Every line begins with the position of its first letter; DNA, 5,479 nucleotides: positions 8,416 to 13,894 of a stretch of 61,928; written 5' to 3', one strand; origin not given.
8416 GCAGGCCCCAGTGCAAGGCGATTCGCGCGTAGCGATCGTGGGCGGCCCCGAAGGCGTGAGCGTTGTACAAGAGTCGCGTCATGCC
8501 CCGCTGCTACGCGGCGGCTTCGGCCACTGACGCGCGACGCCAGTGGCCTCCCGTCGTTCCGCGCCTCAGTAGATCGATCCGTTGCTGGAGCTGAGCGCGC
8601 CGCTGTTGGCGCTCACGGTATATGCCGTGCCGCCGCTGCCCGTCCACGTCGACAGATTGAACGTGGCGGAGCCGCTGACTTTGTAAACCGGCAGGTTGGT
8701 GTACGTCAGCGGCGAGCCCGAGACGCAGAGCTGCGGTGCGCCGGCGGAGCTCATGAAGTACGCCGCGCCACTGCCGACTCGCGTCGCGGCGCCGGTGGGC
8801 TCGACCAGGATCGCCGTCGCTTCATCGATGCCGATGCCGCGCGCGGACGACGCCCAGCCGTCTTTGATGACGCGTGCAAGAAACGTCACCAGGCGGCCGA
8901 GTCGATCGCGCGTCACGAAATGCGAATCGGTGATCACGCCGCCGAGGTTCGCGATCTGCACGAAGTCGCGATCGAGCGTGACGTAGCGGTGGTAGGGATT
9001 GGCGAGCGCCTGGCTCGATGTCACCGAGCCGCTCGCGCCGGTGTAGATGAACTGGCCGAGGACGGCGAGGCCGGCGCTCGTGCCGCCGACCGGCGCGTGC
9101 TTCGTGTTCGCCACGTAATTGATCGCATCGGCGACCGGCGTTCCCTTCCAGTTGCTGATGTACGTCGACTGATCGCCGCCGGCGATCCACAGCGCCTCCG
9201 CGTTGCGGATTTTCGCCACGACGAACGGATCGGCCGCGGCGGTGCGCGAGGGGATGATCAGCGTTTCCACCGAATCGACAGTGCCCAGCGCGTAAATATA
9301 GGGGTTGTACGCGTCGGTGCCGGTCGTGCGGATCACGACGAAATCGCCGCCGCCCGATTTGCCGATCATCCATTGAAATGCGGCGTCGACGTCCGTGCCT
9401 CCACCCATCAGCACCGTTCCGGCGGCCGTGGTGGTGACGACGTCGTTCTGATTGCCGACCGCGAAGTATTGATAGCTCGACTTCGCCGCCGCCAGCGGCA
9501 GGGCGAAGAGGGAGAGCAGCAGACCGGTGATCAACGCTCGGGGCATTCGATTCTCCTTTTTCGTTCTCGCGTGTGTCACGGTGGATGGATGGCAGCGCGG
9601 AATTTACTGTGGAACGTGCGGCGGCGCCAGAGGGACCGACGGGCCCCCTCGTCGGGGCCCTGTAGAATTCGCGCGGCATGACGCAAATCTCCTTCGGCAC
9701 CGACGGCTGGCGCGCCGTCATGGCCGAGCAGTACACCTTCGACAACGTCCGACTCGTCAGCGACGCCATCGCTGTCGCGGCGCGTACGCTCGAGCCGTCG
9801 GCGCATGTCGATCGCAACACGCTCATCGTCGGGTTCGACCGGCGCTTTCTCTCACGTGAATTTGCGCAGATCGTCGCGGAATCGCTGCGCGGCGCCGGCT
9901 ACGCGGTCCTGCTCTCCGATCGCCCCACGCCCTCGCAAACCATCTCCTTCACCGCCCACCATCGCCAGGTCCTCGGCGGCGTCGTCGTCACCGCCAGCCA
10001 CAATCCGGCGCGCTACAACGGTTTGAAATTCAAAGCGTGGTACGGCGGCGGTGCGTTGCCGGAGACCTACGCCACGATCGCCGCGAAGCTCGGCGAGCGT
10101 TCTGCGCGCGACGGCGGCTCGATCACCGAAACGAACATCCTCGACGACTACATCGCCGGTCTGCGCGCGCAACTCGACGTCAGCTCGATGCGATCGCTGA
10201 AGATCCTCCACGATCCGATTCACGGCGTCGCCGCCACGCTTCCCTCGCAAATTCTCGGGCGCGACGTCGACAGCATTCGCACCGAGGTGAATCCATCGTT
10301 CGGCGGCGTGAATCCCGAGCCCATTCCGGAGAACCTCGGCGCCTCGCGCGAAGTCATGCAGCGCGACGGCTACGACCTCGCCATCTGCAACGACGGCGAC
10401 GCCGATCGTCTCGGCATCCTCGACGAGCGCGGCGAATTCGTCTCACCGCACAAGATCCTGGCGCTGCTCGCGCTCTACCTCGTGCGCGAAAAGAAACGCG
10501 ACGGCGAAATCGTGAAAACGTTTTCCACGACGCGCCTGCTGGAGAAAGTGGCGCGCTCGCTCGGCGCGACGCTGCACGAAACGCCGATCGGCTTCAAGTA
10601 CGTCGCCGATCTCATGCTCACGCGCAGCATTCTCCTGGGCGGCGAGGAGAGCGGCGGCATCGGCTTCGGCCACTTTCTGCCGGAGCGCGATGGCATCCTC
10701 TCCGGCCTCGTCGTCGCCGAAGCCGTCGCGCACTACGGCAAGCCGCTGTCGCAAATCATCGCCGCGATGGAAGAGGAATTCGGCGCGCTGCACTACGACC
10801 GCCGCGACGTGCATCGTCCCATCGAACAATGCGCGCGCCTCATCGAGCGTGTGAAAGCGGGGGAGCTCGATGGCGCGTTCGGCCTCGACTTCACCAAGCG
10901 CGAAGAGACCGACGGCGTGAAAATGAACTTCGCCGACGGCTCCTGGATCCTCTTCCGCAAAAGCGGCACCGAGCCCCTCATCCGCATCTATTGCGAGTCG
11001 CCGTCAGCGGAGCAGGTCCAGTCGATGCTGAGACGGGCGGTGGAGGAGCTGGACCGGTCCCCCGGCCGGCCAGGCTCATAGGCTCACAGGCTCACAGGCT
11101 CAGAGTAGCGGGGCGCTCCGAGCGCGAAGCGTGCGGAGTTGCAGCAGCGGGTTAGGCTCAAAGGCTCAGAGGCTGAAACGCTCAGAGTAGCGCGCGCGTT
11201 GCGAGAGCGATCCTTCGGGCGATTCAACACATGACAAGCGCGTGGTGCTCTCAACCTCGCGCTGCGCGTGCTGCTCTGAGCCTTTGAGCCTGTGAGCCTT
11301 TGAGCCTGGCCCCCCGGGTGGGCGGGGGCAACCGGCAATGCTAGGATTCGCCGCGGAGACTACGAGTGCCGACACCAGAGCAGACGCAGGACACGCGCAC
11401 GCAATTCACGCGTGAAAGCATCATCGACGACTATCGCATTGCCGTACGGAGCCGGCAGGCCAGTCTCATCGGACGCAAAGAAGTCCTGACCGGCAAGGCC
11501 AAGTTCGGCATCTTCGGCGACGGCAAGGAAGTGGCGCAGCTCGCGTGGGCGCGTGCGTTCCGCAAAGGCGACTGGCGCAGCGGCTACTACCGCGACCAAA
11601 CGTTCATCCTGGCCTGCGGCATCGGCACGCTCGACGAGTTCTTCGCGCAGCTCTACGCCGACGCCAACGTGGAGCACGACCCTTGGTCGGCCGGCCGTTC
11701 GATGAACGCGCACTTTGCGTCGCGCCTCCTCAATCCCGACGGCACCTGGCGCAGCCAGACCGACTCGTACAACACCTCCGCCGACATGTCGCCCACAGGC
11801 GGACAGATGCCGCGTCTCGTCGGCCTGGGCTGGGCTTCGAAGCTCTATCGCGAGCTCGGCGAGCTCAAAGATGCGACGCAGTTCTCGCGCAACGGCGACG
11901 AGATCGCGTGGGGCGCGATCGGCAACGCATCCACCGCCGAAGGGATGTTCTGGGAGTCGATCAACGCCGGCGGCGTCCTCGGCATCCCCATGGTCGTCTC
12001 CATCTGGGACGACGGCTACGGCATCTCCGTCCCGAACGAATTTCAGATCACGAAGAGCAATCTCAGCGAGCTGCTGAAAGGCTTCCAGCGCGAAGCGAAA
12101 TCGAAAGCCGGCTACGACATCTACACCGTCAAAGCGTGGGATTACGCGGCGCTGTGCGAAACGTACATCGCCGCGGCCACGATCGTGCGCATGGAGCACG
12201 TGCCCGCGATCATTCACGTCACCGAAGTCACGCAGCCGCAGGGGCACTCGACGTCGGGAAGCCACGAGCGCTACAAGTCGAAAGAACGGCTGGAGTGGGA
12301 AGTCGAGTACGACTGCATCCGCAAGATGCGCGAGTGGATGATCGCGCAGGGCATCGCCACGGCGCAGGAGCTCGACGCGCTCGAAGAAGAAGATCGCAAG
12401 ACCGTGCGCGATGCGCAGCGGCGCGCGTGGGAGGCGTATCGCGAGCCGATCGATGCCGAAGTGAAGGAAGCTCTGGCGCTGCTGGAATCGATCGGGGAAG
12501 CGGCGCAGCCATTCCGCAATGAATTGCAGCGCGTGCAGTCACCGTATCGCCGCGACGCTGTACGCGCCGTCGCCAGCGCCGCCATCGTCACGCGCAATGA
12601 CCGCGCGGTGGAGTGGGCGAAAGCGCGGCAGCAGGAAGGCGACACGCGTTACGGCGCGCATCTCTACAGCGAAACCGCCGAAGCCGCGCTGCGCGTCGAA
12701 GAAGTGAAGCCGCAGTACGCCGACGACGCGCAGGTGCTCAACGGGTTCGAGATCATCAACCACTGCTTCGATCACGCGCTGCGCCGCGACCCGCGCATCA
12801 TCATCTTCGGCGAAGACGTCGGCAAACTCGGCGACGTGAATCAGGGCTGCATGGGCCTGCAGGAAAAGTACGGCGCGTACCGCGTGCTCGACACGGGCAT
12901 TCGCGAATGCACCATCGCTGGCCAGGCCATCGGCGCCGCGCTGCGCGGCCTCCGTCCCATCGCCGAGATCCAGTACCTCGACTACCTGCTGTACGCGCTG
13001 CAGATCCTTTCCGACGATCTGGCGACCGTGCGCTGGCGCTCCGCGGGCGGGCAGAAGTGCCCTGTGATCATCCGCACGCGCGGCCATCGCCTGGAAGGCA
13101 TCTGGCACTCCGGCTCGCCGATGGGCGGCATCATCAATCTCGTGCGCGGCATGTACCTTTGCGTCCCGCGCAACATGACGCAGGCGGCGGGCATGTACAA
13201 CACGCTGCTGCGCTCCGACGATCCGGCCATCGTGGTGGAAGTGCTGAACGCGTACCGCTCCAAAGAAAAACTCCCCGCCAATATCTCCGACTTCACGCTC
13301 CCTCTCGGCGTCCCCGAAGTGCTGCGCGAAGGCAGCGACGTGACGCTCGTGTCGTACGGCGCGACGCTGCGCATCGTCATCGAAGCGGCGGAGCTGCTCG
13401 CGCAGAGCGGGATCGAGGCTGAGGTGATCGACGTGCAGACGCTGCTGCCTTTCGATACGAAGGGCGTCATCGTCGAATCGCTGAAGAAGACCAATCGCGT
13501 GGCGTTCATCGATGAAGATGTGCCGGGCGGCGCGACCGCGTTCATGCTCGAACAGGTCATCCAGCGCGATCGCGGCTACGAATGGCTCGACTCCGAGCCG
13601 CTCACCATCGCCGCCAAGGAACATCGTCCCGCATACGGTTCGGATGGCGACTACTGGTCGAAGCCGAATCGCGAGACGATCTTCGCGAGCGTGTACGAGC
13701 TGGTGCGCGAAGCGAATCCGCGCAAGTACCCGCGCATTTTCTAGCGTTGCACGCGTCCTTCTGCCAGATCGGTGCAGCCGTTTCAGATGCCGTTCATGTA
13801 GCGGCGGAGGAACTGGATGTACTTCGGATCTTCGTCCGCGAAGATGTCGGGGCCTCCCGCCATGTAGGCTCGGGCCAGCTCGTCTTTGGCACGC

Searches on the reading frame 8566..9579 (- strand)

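Call 11: search_protein_families(library=pfam, proteins=[window:8566-9579:-], max_evalue=0.001)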
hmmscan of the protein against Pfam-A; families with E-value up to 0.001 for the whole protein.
window:8566-9579:- (337 aa): 1 family
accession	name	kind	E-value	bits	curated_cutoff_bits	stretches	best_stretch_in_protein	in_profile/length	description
PF03575.23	Peptidase_S51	-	1.8e-05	25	23.9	1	120-182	76-137/206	Peptidase family S51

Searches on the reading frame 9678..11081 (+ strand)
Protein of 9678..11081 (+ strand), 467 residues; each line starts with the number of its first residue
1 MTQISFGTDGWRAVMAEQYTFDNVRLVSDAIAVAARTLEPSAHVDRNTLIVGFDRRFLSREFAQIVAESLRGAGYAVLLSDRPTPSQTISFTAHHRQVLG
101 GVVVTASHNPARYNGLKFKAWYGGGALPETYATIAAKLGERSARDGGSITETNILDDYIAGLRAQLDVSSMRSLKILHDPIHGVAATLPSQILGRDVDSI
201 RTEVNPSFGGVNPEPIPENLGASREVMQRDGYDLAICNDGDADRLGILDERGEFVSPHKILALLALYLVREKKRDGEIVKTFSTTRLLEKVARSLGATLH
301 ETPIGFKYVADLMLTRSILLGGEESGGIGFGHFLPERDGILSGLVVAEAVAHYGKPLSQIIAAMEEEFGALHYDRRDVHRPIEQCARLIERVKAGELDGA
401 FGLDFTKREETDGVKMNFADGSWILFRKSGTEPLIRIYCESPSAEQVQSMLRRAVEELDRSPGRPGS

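Call 11: search_protein_families(library=pfam, proteins=[window:9678-11081:+], max_evalue=0.001)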
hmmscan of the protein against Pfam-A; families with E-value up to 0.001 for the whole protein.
window:9678-11081:+ (467 aa): 4 families
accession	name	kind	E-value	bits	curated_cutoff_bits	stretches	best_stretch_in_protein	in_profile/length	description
PF02880.22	PGM_PMM_III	-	2.7e-30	105.3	20.7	1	257-365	2-112/115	Phosphoglucomutase/phosphomannomutase, alpha/beta/alpha domain III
PF02878.22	PGM_PMM_I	-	1.7e-27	96.2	22.5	1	4-140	2-133/138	Phosphoglucomutase/phosphomannomutase, alpha/beta/alpha domain I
PF02879.22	PGM_PMM_II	-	6.6e-20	72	29.3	1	156-252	1-103/103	Phosphoglucomutase/phosphomannomutase, alpha/beta/alpha domain II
PF00408.26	PGM_PMM_IV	-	8.9e-10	38.9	23.1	1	403-452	21-63/68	Phosphoglucomutase/phosphomannomutase, C-terminal domain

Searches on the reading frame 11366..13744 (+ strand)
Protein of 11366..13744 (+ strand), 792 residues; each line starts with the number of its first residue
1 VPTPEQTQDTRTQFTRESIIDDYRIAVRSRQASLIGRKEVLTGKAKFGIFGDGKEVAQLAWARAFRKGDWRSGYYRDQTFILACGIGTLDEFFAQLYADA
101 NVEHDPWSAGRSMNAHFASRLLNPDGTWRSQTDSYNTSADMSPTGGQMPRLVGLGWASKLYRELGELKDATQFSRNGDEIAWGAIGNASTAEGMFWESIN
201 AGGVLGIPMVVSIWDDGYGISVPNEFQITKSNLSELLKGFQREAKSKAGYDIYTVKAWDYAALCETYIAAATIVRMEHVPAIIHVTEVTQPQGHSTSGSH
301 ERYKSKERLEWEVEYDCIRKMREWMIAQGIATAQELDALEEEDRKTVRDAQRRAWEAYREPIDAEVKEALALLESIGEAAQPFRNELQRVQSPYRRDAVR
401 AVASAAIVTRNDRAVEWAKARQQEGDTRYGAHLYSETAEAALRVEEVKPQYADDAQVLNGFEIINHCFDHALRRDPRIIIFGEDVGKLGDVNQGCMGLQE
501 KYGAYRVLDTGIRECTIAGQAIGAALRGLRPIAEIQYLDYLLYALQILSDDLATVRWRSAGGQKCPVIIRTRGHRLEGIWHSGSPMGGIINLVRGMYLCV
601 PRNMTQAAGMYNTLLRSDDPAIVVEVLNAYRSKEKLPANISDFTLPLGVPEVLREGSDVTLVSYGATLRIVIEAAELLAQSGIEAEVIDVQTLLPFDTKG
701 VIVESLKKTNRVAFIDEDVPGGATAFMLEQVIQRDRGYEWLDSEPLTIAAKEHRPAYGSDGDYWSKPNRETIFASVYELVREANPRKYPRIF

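Call 11: search_protein_families(library=pfam, proteins=[window:11366-13744:+], max_evalue=0.001)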
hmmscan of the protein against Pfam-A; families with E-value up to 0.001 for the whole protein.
window:11366-13744:+ (792 aa): 4 families
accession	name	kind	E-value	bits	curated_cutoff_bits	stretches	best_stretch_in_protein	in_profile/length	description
PF00676.26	E1_dh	-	8.2e-23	81.2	22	1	42-357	20-294/300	Dehydrogenase E1 component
PF02780.25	Transketolase_C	-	3.1e-21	76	25.9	1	651-753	4-104/124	Transketolase, C-terminal domain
PF02779.29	Transket_pyr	-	4.3e-19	69.2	27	1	462-627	7-169/174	Transketolase, pyrimidine binding domain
PF22613.1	Transketolase_C_1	-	0.00032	21.3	27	0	656-698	11-53/113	Transketolase-like TK C-terminal domain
